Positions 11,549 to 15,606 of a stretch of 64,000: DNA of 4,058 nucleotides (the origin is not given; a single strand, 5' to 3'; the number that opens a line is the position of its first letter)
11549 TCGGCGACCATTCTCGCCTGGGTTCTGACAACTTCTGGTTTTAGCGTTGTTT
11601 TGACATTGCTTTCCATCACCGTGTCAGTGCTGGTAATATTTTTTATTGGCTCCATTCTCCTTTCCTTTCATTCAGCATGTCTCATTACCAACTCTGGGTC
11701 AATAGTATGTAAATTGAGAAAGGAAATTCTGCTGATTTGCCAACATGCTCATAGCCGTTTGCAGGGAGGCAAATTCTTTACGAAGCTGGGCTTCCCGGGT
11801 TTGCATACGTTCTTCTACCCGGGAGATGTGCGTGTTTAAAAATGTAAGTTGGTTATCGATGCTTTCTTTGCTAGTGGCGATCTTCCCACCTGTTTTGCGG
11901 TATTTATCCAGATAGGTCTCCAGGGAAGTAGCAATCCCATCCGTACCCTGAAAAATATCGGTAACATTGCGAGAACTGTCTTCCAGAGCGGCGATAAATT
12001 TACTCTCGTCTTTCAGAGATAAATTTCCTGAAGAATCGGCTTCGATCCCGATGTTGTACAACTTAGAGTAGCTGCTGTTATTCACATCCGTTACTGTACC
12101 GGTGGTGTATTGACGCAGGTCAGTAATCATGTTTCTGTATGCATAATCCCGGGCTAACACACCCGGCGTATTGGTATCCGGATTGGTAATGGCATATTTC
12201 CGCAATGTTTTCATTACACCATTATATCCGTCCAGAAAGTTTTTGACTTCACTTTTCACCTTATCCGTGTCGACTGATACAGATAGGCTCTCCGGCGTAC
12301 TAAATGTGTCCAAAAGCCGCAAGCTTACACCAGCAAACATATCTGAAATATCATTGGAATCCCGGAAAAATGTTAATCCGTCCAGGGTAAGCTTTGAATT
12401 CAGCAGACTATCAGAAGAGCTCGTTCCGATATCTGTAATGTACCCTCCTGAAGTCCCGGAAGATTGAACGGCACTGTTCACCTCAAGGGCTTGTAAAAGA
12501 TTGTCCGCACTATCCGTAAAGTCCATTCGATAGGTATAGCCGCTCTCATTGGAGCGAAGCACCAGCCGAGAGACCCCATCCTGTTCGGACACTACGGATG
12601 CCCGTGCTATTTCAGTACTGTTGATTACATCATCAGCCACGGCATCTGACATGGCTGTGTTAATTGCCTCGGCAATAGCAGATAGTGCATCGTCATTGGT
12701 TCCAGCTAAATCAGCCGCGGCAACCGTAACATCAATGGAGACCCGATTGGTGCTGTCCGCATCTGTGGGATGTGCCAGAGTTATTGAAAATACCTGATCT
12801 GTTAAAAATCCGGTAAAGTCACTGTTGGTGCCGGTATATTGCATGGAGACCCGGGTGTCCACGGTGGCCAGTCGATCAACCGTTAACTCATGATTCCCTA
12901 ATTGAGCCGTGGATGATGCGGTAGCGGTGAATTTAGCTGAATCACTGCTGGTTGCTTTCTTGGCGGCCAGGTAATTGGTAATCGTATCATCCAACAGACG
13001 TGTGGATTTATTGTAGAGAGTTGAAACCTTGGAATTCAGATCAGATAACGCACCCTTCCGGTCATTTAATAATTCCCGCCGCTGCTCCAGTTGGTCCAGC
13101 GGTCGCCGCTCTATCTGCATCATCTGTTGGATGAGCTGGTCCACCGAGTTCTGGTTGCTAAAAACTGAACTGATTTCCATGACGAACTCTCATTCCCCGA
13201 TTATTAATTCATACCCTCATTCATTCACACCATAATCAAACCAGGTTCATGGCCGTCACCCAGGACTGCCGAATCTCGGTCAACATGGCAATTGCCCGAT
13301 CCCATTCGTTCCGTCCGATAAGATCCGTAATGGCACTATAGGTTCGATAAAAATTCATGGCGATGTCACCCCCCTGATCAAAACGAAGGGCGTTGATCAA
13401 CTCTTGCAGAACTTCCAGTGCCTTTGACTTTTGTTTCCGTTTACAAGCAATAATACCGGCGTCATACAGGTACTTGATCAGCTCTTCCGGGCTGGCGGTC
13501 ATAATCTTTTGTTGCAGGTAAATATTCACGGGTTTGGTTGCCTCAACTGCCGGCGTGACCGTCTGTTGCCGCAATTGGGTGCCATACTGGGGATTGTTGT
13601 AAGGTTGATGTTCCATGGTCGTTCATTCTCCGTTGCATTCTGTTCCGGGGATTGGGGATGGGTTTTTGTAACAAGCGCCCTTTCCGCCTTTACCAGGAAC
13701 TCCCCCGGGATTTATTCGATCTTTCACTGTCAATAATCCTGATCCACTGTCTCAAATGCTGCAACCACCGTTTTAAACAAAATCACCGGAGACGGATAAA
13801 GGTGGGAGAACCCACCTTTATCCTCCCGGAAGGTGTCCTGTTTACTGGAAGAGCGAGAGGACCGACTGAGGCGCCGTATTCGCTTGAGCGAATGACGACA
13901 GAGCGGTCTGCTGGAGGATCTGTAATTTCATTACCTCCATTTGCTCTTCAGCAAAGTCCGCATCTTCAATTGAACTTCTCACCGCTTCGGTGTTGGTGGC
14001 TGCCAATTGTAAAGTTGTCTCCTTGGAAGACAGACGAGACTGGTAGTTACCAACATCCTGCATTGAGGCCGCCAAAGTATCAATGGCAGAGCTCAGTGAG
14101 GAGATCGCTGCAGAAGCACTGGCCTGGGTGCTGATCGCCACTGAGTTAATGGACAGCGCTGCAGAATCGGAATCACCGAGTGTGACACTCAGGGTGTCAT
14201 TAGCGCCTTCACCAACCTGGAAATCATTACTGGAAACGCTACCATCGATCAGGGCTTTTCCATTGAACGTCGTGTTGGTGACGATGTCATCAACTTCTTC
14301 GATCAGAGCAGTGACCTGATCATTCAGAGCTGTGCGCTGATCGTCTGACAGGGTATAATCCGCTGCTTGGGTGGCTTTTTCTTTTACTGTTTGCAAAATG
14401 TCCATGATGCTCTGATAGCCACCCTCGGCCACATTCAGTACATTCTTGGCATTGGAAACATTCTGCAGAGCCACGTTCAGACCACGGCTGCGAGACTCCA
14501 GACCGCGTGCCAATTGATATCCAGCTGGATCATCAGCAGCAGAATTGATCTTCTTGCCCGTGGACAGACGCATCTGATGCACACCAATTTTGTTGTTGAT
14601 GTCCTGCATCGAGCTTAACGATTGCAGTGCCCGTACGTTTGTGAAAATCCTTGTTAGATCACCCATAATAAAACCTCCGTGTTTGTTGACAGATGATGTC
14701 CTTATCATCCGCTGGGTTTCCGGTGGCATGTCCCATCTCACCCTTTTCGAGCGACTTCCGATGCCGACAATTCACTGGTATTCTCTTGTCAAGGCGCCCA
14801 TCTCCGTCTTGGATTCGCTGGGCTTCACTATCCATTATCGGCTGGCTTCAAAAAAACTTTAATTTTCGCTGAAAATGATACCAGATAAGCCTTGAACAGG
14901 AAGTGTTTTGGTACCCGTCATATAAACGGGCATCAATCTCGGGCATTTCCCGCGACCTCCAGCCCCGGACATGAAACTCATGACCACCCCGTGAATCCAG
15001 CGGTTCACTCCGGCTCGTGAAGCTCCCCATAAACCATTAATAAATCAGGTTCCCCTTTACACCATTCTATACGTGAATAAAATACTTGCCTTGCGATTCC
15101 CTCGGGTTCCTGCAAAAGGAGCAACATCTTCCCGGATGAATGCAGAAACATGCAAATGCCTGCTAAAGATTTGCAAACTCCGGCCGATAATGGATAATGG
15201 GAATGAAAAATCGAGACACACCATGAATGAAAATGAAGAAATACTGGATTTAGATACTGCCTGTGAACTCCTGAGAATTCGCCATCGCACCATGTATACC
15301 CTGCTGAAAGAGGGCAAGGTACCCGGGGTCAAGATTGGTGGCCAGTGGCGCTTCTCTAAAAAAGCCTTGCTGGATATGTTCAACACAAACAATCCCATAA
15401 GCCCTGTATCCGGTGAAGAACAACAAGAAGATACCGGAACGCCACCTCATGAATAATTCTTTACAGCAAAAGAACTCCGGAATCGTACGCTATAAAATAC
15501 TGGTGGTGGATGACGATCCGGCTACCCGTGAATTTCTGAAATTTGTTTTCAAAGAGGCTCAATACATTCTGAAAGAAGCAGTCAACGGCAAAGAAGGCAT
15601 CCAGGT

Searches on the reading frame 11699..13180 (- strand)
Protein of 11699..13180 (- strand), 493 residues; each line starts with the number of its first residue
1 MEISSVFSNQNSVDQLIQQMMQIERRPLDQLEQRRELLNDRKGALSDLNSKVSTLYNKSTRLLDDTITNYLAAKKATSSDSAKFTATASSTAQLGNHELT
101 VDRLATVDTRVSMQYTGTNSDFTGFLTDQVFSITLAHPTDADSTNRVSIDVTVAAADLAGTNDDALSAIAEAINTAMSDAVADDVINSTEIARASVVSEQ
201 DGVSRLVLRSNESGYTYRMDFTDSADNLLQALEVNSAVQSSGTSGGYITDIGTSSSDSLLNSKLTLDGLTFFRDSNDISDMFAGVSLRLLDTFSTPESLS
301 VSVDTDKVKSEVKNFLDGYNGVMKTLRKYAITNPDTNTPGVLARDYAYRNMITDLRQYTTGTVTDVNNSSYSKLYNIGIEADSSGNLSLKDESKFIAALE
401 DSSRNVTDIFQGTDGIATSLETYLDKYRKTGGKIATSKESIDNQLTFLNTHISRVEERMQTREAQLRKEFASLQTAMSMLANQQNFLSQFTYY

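Call 17: search_protein_families(library=pfam, proteins=[window:11699-13180:-], max_evalue=0.001)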
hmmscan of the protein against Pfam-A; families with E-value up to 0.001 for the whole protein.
window:11699-13180:- (493 aa): 2 families
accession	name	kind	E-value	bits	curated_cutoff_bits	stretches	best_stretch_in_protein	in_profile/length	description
PF07195.17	FliD_C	-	8e-43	147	25.4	1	261-481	3-235/236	Flagellar hook-associated protein 2 C-terminus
PF02465.23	FliD_N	-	5.1e-21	75.5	24.8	1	13-107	5-96/97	Flagellar hook-associated protein 2 N-terminus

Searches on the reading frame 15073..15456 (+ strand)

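Call 20: search_protein_families(library=pfam, proteins=[window:15073-15456:+], max_evalue=0.001)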
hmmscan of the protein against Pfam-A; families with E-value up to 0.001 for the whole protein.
window:15073-15456:+ (127 aa): 1 family
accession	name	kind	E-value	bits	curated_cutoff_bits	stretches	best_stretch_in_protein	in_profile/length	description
PF12728.13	HTH_17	-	2.8e-12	47.1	27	1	58-106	2-50/51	Helix-turn-helix domain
